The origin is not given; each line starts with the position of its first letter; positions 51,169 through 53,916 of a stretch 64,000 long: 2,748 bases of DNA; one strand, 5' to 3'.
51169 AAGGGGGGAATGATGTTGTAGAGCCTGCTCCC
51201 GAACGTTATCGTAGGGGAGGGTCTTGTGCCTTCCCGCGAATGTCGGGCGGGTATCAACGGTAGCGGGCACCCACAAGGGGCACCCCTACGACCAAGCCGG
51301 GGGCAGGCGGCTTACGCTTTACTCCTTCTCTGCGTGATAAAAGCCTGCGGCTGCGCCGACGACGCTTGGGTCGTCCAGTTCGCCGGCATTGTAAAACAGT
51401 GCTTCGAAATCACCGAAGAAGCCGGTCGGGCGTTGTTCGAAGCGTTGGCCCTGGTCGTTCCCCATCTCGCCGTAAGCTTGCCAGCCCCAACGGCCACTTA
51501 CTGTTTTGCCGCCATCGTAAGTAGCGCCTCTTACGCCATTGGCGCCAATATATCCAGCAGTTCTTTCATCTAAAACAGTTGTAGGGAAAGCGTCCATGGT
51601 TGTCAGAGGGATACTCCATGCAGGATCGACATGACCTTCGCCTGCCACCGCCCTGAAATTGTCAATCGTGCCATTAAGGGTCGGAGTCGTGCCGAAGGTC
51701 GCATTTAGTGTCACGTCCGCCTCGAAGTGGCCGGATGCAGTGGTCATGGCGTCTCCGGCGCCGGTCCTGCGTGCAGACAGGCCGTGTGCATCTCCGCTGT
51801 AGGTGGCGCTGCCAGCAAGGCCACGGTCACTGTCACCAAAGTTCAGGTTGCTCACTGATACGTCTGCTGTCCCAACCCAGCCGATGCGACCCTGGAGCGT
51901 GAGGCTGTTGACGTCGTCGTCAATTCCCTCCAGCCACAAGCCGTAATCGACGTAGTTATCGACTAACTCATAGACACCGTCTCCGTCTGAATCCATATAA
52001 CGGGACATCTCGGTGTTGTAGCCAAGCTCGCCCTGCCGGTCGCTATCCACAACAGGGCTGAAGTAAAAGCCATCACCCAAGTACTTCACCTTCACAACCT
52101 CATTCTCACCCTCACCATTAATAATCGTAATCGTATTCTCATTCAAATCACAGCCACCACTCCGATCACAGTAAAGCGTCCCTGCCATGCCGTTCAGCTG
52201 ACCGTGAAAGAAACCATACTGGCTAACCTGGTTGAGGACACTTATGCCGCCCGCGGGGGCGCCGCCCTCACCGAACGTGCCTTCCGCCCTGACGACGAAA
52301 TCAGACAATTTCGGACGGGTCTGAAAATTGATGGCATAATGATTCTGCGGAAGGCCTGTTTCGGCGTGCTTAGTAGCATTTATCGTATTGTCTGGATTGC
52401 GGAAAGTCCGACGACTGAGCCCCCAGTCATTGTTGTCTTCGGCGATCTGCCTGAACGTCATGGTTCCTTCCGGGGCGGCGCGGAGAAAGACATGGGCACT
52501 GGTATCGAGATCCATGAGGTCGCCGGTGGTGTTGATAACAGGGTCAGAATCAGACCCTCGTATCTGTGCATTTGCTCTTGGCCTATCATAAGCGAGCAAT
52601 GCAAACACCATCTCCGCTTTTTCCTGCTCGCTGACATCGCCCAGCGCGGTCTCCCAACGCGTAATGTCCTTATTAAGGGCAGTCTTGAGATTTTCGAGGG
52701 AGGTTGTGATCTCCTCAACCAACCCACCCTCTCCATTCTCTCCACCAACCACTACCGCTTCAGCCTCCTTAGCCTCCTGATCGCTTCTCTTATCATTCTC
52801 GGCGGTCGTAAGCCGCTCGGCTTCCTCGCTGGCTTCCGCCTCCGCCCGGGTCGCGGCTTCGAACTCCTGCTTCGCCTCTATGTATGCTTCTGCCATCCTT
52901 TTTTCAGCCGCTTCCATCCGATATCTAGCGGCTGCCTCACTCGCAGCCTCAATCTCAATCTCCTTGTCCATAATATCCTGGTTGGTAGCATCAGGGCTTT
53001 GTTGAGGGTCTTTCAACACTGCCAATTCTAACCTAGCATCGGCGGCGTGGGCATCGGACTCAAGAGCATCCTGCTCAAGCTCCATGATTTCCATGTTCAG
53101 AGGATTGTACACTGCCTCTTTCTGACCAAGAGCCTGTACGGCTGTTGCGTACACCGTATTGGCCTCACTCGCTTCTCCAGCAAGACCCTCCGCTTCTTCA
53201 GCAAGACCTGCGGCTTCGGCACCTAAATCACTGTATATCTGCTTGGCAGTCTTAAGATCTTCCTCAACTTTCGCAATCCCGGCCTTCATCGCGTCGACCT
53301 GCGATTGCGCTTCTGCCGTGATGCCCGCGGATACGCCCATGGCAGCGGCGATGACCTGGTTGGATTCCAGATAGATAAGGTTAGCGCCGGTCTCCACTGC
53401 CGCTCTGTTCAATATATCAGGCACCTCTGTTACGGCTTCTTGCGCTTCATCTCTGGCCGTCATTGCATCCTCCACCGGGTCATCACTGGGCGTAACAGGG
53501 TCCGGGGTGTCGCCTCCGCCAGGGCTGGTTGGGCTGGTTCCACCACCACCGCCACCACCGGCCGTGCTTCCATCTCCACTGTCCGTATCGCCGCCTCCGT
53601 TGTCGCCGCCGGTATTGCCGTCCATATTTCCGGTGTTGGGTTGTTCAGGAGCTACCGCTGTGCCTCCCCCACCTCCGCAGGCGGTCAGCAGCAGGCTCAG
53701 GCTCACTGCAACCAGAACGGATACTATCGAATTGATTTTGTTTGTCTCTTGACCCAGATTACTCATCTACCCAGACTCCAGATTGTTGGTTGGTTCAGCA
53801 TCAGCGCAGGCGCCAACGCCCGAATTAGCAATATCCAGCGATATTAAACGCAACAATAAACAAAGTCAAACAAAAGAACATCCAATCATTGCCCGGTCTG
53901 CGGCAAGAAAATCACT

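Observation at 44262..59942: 15.7-kb single-strand island made almost entirely of three multi-copy families of unknown function plus REP hairpins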

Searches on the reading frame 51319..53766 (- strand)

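Call 4: search_protein_families(library=pfam, proteins=[window:51319-53766:-], max_evalue=0.1)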
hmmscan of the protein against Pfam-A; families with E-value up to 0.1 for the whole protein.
window:51319-53766:- (815 aa): 0 families

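Call 5: search_protein_families(library=ncbifam, proteins=[window:51319-53766:-], max_evalue=0.1)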
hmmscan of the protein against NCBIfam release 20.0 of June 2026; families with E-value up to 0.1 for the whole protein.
window:51319-53766:- (815 aa): 2 families
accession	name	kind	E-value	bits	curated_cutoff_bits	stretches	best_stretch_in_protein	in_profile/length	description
TIGR02168.1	SMC_prok_B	equivalog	0.012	13.4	567.35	1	151-368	326-545/1181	chromosome segregation protein SMC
NF058595.1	invert_tail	domain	0.08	13.3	37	1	9-45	51-86/113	lipo-invert putative C-terminal anchoring domain-containing protein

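Call 34: search_protein_families(library=padloc, proteins=[window:51319-53766:-], max_evalue=0.01)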
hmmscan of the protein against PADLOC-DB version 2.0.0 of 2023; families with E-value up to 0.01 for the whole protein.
window:51319-53766:- (815 aa): 1 family
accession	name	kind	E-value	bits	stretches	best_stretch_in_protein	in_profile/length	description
PDLC03859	LmuB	-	0.0048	14.1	1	142-375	180-376/611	-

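Call 35: search_protein_families(library=phrogs, proteins=[window:51319-53766:-], max_evalue=0.01)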
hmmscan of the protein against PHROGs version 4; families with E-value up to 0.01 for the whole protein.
window:51319-53766:- (815 aa): 1 family
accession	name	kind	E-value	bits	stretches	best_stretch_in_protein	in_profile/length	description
phrog_10780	-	tail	1.5e-06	27.2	1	40-430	1272-1615/1694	tail length tape measure protein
